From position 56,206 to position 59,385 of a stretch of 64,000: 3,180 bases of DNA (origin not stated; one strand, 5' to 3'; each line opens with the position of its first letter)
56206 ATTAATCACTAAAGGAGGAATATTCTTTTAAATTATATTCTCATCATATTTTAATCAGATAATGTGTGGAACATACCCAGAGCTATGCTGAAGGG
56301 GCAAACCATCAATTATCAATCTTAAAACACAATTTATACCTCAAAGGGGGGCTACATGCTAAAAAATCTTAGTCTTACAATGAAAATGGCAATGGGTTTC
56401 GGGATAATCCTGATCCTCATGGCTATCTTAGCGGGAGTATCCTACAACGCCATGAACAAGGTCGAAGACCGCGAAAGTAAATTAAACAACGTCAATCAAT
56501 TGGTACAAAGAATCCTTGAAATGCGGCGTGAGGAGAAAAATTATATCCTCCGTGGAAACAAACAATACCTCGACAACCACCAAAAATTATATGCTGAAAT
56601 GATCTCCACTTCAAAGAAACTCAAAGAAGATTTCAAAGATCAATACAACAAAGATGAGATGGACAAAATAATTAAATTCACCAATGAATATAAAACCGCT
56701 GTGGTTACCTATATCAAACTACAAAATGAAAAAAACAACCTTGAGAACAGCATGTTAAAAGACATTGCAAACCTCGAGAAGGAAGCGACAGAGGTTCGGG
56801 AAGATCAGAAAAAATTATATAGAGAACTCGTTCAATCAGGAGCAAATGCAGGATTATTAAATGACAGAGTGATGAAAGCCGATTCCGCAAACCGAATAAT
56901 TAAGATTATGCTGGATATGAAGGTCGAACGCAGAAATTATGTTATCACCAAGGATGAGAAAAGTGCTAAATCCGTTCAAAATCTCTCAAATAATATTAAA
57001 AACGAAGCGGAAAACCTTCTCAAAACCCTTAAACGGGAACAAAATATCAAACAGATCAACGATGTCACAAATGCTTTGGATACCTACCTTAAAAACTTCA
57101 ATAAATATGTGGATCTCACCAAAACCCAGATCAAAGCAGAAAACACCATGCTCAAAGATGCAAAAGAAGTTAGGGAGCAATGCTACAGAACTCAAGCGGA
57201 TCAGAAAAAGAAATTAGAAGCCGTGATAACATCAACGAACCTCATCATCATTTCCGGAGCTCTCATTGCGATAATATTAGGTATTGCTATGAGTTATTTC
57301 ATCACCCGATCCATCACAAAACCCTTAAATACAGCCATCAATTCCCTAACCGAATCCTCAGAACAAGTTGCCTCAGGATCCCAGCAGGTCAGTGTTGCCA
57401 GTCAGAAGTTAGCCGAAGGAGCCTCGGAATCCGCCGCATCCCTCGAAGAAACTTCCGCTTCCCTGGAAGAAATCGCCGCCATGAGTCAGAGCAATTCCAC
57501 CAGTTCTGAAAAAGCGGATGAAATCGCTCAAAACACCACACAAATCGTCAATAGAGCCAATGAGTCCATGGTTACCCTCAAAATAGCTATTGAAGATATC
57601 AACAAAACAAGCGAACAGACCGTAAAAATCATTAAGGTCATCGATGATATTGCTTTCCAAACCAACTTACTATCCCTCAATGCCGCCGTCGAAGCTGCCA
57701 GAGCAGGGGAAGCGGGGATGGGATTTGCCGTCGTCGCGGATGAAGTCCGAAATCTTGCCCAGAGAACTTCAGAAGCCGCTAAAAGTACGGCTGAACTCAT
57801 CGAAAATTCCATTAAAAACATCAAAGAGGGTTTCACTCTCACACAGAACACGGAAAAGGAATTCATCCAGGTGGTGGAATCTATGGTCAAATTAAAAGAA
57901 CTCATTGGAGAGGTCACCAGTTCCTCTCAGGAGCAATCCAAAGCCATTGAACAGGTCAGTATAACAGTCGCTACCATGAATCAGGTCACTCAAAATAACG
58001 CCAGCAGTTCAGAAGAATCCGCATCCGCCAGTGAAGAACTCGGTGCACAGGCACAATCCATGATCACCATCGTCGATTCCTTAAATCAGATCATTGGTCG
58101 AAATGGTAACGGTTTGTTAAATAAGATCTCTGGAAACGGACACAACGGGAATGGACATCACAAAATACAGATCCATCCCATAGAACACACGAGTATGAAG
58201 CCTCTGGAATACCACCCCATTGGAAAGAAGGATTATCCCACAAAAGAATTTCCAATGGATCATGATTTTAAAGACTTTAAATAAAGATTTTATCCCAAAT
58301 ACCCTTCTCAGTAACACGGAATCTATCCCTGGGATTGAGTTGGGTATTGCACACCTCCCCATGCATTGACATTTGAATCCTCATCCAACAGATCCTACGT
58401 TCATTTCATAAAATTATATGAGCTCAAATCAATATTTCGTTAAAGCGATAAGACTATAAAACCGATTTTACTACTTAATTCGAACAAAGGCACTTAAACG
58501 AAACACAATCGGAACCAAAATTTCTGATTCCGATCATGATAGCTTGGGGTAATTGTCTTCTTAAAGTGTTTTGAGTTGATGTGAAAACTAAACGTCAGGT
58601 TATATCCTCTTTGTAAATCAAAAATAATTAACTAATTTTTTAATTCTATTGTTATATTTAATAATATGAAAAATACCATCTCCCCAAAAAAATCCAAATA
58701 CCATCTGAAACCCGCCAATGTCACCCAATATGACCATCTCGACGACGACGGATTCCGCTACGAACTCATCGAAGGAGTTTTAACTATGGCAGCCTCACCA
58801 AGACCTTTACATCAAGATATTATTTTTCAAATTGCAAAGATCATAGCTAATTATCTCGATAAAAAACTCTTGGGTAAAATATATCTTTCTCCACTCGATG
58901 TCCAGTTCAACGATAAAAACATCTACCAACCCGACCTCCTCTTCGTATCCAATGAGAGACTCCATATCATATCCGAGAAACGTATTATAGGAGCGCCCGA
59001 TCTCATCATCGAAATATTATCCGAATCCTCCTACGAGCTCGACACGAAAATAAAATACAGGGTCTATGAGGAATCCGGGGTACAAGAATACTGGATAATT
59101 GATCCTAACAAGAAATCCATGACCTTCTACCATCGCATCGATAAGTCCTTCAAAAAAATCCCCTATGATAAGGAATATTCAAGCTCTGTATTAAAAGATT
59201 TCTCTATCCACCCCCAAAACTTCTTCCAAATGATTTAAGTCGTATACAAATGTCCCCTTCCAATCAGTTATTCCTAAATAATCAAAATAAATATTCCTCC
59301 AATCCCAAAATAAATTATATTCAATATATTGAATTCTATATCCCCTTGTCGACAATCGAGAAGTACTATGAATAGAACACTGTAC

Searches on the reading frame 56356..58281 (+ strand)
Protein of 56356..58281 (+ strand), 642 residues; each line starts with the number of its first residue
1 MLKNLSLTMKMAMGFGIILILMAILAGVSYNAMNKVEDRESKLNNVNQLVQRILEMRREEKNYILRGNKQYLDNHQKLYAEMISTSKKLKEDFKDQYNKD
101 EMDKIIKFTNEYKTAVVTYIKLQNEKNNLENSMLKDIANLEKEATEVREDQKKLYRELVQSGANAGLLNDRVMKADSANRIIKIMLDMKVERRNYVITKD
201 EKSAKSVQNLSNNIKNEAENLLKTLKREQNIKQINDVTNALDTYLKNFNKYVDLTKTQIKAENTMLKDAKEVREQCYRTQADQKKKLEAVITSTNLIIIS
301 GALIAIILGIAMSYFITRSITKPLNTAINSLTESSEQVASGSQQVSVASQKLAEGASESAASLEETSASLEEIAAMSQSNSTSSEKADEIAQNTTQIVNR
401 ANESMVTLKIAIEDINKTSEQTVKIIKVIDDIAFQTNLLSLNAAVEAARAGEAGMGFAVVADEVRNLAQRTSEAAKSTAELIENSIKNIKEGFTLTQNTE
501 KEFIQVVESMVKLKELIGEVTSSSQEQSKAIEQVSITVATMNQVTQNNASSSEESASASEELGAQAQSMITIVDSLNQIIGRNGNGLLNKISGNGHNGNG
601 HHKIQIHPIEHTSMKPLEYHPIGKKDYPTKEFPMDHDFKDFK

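Call 46: search_protein_families(library=pfam, proteins=[window:56356-58281:+], max_evalue=0.001)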
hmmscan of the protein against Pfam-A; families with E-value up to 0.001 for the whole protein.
window:56356-58281:+ (642 aa): 3 families
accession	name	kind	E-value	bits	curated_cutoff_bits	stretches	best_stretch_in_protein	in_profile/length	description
PF00015.26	MCPsignal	-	5.3e-41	140.8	34.6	1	389-545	2-172/172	Methyl-accepting chemotaxis protein (MCP) signalling domain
PF16591.11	HBM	-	3.1e-06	27.2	29.8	1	170-267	9-106/254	Helical bimodular sensor domain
PF05227.19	CHASE3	-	1.5e-05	25.3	28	1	177-279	14-119/138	CHASE3 domain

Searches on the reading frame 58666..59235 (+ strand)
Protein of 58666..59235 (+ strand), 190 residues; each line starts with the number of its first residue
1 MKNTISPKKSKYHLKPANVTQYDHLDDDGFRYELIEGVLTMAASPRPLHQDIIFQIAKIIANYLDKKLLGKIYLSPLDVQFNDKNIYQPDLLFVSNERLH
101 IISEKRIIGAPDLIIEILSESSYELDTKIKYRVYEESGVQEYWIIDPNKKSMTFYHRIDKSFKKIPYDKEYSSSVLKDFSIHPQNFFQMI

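Call 46: search_protein_families(library=pfam, proteins=[window:58666-59235:+], max_evalue=0.001)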
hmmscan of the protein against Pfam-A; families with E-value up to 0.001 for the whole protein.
window:58666-59235:+ (190 aa): 1 family
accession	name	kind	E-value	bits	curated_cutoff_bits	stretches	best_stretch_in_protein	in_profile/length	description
PF05685.18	Uma2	-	5.5e-31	107.8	27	1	21-168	3-152/172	Putative restriction endonuclease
